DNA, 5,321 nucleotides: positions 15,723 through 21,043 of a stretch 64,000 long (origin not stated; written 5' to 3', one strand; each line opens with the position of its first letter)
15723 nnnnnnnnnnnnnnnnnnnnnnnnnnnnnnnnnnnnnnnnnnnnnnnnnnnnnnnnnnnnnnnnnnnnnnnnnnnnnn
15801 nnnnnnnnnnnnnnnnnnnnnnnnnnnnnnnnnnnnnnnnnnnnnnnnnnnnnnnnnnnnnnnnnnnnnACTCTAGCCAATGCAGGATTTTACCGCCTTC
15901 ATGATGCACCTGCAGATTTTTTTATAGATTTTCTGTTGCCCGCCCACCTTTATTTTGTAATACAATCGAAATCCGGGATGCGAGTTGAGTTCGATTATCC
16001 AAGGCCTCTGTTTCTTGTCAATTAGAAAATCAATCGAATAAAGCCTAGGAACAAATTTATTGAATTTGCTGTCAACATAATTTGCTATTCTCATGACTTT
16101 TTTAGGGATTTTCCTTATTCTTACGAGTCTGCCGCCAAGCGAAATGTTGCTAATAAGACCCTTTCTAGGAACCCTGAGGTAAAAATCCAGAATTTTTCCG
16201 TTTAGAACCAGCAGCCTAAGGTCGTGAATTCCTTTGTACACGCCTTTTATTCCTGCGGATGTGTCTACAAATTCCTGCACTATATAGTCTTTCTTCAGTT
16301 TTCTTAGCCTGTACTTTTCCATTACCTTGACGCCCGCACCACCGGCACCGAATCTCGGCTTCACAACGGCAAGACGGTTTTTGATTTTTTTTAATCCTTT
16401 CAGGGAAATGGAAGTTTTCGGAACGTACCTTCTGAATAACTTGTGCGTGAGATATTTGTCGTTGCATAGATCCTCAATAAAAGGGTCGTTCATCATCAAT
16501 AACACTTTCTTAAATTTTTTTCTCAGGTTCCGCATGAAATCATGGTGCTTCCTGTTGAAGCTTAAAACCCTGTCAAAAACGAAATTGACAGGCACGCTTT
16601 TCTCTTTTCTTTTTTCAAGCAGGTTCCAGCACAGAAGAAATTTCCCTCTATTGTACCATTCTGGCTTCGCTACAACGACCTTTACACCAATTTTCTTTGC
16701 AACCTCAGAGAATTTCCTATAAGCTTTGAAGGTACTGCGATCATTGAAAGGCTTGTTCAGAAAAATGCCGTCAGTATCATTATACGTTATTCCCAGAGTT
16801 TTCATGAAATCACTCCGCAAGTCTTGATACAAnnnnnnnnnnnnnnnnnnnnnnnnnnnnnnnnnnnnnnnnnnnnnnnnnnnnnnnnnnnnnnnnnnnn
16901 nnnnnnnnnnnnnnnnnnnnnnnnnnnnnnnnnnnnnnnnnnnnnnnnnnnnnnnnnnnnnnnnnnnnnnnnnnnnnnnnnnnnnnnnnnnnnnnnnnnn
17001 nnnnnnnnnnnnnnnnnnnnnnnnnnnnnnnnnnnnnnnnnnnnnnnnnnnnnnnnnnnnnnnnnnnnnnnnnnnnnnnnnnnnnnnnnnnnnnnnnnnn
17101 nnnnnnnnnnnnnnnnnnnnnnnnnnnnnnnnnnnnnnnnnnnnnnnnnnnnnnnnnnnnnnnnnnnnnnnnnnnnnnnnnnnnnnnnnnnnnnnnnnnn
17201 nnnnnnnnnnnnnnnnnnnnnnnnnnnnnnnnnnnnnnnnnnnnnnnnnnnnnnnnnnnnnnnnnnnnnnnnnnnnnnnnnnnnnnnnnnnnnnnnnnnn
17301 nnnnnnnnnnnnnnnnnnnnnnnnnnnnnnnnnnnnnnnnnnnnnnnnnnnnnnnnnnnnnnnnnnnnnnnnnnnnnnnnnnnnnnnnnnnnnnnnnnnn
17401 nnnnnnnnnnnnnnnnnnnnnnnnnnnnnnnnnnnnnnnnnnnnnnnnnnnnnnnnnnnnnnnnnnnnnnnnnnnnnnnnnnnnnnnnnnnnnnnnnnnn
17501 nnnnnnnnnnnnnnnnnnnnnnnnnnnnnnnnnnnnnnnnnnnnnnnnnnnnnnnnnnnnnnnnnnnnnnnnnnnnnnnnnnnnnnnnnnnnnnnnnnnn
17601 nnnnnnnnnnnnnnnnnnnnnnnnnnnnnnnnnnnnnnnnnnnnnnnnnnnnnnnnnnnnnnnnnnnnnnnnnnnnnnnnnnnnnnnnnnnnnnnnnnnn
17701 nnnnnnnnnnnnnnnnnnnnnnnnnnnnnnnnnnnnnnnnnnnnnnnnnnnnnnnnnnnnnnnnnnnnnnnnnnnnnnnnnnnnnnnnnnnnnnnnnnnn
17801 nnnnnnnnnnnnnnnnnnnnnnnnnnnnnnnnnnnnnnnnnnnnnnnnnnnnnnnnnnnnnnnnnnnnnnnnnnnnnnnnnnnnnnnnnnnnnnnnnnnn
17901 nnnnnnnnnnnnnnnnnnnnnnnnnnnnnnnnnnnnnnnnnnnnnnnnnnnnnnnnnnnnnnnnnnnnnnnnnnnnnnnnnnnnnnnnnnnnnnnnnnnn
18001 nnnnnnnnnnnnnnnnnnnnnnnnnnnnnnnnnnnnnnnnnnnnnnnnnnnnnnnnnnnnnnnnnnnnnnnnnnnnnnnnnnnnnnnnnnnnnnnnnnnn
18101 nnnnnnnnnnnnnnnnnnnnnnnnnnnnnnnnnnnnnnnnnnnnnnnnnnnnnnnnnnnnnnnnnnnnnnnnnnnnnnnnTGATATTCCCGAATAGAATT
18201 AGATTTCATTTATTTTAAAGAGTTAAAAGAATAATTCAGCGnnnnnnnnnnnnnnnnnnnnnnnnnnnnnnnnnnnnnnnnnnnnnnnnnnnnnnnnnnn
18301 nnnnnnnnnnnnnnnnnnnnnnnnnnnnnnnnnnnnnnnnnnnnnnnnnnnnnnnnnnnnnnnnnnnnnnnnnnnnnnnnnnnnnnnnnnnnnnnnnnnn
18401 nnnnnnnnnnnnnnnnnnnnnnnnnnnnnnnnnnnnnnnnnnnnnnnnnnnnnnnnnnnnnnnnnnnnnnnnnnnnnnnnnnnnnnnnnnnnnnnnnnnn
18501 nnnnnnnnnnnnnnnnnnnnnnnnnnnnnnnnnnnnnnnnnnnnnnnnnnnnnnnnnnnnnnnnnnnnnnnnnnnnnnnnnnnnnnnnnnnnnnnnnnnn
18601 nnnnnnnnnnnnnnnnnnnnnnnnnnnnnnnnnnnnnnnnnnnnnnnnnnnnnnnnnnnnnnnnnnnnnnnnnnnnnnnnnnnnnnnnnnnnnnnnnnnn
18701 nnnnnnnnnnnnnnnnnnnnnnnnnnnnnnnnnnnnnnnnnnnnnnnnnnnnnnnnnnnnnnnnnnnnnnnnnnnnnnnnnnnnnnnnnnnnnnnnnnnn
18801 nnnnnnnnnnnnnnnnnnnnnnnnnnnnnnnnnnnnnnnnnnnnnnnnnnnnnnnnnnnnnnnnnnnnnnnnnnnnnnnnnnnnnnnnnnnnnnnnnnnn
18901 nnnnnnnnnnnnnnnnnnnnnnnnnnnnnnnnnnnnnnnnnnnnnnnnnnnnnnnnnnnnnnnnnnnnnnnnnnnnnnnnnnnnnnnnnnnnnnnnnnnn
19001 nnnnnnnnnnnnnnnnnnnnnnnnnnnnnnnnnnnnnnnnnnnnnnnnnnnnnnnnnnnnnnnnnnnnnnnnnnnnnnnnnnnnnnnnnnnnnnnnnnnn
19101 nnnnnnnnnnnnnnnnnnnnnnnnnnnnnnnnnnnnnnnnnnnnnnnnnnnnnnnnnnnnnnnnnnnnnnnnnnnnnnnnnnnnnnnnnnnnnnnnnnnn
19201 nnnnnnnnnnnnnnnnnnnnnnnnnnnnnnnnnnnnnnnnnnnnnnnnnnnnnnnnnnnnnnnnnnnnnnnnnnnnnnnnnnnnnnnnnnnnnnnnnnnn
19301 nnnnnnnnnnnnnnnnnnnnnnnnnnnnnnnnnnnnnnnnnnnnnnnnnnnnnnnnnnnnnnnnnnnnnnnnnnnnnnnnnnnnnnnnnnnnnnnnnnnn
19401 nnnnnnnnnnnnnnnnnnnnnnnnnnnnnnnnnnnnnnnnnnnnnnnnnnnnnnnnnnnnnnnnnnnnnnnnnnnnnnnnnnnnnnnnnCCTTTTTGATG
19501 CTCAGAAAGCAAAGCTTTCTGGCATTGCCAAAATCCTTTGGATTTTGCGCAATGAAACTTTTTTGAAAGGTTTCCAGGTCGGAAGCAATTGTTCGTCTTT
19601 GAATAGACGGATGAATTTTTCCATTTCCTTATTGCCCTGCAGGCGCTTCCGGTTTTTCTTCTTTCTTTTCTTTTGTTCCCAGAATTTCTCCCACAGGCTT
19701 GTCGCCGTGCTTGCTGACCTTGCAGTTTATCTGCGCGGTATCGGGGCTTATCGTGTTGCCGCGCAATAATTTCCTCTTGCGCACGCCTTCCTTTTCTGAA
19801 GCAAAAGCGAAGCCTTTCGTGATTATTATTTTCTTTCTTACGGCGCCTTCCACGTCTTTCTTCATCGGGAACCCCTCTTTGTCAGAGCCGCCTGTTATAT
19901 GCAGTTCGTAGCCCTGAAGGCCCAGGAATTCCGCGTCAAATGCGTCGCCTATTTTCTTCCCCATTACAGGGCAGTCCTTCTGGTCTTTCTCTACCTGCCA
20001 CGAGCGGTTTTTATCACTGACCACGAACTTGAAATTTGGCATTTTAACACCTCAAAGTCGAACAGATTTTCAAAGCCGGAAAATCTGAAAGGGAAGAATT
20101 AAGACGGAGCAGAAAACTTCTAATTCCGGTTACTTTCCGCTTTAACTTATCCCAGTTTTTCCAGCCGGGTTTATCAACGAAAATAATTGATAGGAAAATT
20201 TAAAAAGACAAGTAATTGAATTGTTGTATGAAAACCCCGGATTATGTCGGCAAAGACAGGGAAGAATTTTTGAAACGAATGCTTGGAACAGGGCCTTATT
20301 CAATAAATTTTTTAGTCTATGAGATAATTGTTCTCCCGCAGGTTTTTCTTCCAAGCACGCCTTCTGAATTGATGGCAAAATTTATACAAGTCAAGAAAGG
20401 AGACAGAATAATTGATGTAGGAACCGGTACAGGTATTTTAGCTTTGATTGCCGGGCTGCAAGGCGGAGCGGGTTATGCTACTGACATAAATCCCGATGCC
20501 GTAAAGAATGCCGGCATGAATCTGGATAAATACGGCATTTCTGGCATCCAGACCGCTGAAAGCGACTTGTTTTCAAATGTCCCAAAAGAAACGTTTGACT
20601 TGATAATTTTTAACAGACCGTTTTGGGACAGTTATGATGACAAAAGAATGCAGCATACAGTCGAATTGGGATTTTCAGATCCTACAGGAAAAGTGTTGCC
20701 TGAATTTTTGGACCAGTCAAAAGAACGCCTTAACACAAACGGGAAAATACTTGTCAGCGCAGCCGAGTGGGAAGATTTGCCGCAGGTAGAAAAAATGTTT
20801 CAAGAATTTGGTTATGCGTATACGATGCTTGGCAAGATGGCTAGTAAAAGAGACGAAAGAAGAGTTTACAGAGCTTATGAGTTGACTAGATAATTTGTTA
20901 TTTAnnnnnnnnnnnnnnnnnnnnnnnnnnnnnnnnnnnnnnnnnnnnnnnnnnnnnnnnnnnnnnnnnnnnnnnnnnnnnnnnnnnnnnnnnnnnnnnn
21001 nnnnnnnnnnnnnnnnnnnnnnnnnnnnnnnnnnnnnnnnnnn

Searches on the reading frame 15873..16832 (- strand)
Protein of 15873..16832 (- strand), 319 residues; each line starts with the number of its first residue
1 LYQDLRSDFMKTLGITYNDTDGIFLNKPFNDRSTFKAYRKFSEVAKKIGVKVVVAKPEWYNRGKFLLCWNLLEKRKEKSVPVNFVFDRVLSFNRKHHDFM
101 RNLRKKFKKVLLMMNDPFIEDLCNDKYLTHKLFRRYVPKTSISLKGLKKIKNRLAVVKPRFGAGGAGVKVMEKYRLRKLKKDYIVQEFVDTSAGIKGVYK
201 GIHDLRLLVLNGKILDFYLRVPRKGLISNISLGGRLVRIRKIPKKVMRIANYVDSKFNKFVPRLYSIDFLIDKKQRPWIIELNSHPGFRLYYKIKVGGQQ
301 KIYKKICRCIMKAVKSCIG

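Call 40: search_protein_families(library=pfam, proteins=[window:15873-16832:-], max_evalue=0.001)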
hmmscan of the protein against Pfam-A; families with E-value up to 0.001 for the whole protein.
window:15873-16832:- (319 aa): 6 families
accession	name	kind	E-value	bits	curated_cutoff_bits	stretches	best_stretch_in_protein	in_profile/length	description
PF14398.11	ATPgrasp_YheCD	-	2.1e-10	40.7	26.8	1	181-306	106-248/255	YheC/D like ATP-grasp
PF02655.19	ATP-grasp_3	-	1.4e-09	38.6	23.2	1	123-284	1-155/160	ATP-grasp domain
PF14397.11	ATPgrasp_ST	-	6.5e-08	32.5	31.4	0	263-289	233-259/278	Sugar-transfer associated ATP-grasp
PF08443.16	RimK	-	1e-07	32.2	21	1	155-299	43-181/188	RimK-like ATP-grasp domain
PF03133.20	TTL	-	2.8e-07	30.5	20.1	1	239-289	213-262/292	Tubulin-tyrosine ligase family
PF02955.21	GSH-S_ATP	-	2.7e-05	24.1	23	1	131-259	6-141/175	Prokaryotic glutathione synthetase, ATP-grasp domain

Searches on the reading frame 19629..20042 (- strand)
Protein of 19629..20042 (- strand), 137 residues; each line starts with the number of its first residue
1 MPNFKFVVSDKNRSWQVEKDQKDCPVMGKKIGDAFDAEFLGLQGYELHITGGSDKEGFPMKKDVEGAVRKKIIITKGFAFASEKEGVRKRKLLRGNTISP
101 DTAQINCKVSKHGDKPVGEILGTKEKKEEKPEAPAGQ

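Call 40: search_protein_families(library=pfam, proteins=[window:19629-20042:-], max_evalue=0.001)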
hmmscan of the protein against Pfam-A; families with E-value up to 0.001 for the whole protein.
window:19629-20042:- (137 aa): 1 family
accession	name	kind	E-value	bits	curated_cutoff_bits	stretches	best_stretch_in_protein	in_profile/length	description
PF01092.24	Ribosomal_S6e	-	3.9e-35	120.8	26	1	4-121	1-124/125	Ribosomal protein S6e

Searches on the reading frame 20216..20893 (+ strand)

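Call 40: search_protein_families(library=pfam, proteins=[window:20216-20893:+], max_evalue=0.001)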
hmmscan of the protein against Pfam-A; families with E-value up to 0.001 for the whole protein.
window:20216-20893:+ (225 aa): 11 families
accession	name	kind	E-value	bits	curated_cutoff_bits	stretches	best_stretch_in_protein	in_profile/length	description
PF05175.20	MTS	-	5.5e-16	59.1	23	1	50-200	20-156/170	Methyltransferase small domain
PF06325.19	PrmA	-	2.1e-09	37.8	22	1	58-133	158-233/296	Ribosomal protein L11 methyltransferase (PrmA)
PF13847.12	Methyltransf_31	-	2.8e-09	37.2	27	1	60-193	2-121/145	Methyltransferase domain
PF13489.12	Methyltransf_23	-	4.4e-08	33.5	27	1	59-204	20-138/164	Methyltransferase domain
PF13649.12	Methyltransf_25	-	1.7e-06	29.1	27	1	65-135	1-73/97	Methyltransferase domain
PF01170.24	UPF0020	-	2.5e-06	27.8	22.3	1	87-186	80-170/197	RMKL-like, methyltransferase domain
PF08241.18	Methyltransf_11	-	4.8e-06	27.6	21.2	1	66-134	1-68/95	Methyltransferase domain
PF01135.25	PCMT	-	5.8e-05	23.4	20.3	1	14-119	29-134/210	Protein-L-isoaspartate(D-aspartate) O-methyltransferase (PCMT)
PF02384.22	N6_Mtase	-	0.0003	20.7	20.4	0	42-177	27-178/311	N-6 DNA Methylase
PF10354.15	BMT5-like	-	0.00042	21.1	24.7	1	121-204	72-152/168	rRNA (uridine-N3-)-methyltransferase BTM5-like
PF12847.13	Methyltransf_18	-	0.0008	19.9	27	0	58-131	11-87/151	Methyltransferase domain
